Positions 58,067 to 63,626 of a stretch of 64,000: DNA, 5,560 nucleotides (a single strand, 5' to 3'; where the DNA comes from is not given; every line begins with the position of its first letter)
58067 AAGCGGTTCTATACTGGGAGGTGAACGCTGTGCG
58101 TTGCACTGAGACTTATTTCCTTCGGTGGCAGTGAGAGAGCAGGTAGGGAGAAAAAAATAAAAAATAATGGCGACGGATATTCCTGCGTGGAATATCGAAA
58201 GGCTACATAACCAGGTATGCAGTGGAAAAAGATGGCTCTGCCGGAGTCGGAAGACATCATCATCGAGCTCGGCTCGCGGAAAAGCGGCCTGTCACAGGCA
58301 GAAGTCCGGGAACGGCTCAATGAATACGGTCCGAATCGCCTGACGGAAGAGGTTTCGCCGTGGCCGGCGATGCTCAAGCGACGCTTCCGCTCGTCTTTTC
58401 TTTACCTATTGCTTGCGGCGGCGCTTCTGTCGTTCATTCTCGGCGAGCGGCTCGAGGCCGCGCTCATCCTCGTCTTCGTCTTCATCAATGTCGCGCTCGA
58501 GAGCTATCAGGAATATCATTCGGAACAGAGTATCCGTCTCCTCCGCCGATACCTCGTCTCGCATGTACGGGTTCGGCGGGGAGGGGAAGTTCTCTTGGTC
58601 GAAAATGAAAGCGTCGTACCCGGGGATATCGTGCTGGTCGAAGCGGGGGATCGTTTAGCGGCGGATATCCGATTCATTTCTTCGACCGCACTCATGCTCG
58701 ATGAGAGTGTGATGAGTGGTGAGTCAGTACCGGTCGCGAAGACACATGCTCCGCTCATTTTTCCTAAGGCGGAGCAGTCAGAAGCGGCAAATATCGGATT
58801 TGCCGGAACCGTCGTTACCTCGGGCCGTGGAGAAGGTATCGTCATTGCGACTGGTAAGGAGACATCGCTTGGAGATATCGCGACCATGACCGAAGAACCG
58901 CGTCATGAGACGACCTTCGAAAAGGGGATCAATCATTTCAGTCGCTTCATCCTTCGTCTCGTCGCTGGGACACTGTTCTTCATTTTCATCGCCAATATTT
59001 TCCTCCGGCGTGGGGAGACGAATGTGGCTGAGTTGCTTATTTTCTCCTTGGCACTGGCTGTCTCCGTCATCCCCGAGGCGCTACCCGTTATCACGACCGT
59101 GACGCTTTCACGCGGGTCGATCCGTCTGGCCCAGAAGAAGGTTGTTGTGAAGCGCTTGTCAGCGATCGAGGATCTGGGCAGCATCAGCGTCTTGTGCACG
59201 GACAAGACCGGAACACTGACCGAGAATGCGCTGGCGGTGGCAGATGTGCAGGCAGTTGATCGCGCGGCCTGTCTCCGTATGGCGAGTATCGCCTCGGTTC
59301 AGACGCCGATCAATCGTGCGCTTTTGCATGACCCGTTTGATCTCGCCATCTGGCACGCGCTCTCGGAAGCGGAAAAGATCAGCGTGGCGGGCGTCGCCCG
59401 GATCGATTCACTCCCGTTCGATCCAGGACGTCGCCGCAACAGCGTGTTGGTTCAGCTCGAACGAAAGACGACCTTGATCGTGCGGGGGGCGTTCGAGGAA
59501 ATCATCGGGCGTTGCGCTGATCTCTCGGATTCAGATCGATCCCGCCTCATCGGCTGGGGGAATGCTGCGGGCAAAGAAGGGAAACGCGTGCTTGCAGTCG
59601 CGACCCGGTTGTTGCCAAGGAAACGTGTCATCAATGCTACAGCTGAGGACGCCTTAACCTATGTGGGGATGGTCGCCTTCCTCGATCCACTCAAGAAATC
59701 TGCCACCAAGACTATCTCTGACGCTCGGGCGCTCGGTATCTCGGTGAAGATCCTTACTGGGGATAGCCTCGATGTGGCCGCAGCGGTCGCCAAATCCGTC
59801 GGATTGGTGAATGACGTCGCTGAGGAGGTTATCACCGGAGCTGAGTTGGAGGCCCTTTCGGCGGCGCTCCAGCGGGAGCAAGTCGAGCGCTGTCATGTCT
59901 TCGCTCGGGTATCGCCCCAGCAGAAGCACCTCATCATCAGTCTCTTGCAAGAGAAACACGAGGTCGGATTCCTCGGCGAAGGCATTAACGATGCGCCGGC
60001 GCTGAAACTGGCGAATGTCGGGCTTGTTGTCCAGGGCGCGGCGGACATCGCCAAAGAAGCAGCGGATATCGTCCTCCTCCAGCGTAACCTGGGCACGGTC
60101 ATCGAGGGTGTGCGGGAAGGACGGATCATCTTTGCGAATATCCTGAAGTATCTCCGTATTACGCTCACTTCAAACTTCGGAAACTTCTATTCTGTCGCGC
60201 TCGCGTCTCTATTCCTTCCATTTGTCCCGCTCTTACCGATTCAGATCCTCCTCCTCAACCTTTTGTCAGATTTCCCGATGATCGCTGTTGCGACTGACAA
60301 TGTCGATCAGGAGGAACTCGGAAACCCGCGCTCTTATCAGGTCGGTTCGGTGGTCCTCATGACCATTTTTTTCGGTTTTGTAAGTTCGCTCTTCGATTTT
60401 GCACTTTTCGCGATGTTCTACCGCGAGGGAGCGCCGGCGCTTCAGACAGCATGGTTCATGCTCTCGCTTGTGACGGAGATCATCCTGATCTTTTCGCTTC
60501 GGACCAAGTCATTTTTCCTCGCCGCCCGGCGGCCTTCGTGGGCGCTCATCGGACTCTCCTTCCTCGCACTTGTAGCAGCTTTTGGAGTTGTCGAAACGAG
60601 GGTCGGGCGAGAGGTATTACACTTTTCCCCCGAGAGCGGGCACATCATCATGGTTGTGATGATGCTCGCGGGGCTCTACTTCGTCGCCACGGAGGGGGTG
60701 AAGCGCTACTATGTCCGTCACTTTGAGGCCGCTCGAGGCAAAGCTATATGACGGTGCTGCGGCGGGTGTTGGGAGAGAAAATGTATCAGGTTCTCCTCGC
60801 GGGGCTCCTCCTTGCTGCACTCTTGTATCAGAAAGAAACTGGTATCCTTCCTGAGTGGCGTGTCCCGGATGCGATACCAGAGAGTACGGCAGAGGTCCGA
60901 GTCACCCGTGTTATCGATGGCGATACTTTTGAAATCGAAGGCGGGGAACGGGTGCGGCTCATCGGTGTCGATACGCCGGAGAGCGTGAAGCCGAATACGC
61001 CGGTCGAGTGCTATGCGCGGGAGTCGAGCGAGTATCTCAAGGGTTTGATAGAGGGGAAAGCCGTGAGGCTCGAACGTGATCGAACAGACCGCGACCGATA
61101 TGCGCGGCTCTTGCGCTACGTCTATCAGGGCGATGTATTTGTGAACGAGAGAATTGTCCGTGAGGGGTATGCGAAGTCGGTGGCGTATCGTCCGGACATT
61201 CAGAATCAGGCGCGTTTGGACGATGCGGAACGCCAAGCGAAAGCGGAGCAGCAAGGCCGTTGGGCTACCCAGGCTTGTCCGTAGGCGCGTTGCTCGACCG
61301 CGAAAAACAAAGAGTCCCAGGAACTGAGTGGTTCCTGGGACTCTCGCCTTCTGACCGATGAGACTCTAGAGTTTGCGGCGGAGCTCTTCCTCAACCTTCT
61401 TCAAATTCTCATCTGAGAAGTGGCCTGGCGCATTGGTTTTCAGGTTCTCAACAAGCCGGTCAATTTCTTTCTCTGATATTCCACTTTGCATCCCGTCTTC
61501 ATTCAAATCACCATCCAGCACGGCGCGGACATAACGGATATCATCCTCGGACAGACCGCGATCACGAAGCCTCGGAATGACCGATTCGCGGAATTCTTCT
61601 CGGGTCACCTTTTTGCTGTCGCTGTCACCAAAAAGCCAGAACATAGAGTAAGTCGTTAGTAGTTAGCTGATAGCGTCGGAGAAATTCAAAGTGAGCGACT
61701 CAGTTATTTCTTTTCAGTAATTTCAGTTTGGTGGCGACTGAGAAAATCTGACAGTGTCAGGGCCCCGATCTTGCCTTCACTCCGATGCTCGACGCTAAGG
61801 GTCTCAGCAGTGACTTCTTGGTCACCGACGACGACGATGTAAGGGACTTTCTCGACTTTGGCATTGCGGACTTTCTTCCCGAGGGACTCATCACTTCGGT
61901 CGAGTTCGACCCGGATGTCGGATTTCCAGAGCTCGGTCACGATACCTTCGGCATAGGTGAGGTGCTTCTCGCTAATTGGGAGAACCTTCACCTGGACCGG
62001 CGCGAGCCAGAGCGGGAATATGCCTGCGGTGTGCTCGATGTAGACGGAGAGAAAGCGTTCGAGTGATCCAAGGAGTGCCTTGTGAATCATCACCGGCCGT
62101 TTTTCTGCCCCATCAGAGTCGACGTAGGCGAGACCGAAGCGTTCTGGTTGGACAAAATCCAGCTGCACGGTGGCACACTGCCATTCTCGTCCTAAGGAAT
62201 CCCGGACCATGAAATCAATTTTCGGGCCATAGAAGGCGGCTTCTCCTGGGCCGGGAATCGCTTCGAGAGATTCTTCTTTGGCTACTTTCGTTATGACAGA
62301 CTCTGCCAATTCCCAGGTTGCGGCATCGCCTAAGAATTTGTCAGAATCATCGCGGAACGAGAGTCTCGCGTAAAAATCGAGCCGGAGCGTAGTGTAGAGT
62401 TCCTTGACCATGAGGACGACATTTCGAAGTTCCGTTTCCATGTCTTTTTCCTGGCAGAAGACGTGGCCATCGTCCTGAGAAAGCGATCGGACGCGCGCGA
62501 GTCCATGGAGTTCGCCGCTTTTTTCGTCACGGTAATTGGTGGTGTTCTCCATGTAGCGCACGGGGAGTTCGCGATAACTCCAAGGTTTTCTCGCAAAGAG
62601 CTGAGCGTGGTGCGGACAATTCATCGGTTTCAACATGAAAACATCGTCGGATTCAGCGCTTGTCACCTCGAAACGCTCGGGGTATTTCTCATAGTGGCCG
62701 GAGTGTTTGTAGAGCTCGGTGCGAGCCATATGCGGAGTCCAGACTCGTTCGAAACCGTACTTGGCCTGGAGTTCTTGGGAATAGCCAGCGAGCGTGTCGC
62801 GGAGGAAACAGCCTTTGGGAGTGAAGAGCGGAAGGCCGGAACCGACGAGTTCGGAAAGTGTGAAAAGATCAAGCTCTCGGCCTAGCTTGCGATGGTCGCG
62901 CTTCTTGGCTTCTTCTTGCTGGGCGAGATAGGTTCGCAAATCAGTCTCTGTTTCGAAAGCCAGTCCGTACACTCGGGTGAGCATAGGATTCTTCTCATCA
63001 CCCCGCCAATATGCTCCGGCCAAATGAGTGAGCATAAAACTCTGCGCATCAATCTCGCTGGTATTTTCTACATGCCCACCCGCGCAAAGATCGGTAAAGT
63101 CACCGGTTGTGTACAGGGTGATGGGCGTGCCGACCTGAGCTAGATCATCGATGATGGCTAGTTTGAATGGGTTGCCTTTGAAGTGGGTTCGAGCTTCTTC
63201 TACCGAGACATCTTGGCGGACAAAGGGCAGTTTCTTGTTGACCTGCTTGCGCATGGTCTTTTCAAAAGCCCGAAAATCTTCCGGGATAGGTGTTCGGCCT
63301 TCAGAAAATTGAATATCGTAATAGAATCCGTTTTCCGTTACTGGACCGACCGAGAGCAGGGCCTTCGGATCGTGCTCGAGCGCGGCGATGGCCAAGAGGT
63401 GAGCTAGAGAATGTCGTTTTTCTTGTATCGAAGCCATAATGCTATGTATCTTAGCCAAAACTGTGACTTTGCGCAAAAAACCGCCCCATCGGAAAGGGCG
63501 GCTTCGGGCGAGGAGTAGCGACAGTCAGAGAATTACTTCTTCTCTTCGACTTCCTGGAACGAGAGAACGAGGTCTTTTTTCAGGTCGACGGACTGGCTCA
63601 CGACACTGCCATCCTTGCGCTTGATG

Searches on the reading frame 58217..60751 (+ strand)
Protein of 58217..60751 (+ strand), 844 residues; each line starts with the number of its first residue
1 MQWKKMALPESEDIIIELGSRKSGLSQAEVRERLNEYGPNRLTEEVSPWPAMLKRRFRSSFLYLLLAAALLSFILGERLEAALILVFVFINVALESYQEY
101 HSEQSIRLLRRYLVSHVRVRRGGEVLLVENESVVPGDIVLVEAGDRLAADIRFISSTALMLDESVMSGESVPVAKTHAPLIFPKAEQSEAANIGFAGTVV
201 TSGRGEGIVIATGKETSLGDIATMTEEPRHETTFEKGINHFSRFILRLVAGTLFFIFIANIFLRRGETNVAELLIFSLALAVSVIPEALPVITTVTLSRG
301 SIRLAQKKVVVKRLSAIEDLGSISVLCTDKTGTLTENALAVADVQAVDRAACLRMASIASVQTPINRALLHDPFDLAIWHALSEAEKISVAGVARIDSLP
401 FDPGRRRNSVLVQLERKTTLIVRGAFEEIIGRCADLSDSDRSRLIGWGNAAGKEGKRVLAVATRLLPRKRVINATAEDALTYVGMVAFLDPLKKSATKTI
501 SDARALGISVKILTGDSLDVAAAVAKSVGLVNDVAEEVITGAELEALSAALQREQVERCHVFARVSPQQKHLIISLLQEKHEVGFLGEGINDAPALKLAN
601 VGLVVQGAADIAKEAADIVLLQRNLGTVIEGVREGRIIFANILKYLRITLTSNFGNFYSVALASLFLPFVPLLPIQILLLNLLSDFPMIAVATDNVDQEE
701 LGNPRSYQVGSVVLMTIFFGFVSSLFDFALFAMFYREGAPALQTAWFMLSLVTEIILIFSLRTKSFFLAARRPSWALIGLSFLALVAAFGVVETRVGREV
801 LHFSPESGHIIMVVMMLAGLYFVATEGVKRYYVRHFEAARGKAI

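Call 22: search_protein_families(library=pfam, proteins=[window:58217-60751:+], max_evalue=0.001)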
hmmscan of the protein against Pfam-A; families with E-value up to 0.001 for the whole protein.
window:58217-60751:+ (844 aa): 5 families
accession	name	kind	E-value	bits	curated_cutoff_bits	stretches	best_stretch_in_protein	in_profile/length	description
PF00122.25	E1-E2_ATPase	-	1.5e-40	139.1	28.1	1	114-307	4-181/181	E1-E2 ATPase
PF00689.26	Cation_ATPase_C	-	3.1e-17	63.3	27.3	1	670-830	2-174/175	Cation transporting ATPase, C-terminus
PF00690.31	Cation_ATPase_N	-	1.7e-14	53.7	20.4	1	12-72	7-69/69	Cation transporter/ATPase, N-terminus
PF00702.32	Hydrolase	-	3e-13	51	26.4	1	324-599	2-190/191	haloacid dehalogenase-like hydrolase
PF13246.12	Cation_ATPase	-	4e-05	24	21.7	1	393-434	46-89/91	Cation transport ATPase (P-type)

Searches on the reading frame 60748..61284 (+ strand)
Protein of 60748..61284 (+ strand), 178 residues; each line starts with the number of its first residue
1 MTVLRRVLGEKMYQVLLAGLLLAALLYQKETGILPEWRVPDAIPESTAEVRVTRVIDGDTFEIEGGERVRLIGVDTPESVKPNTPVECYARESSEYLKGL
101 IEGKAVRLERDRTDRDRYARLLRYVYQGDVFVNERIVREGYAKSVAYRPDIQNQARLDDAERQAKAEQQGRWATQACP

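Call 22: search_protein_families(library=pfam, proteins=[window:60748-61284:+], max_evalue=0.001)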
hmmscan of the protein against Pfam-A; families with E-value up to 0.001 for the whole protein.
window:60748-61284:+ (178 aa): 1 family
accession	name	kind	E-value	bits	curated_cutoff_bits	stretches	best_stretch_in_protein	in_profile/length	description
PF00565.23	SNase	-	2.1e-22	80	21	1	68-173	1-106/107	Staphylococcal nuclease homologue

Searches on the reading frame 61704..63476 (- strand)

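Call 22: search_protein_families(library=pfam, proteins=[window:61704-63476:-], max_evalue=0.001)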
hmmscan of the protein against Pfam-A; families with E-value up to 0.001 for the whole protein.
window:61704-63476:- (590 aa): 4 families
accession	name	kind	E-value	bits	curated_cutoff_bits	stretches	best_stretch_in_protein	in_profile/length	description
PF00587.30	tRNA-synt_2b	-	3.9e-43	148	29.3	1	274-482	5-178/179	tRNA synthetase class II core domain (G, H, P, S and T)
PF03129.25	HGTP_anticodon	-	3.6e-21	75.5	21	1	495-580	1-89/94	Anticodon binding domain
PF07973.19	tRNA_SAD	-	6e-12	45.8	24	1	119-170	1-44/44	Threonyl and Alanyl tRNA synthetase second additional domain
PF12745.12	HGTP_anticodon2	-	0.00021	21.3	24.4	1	496-589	8-107/261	Anticodon binding domain of tRNAs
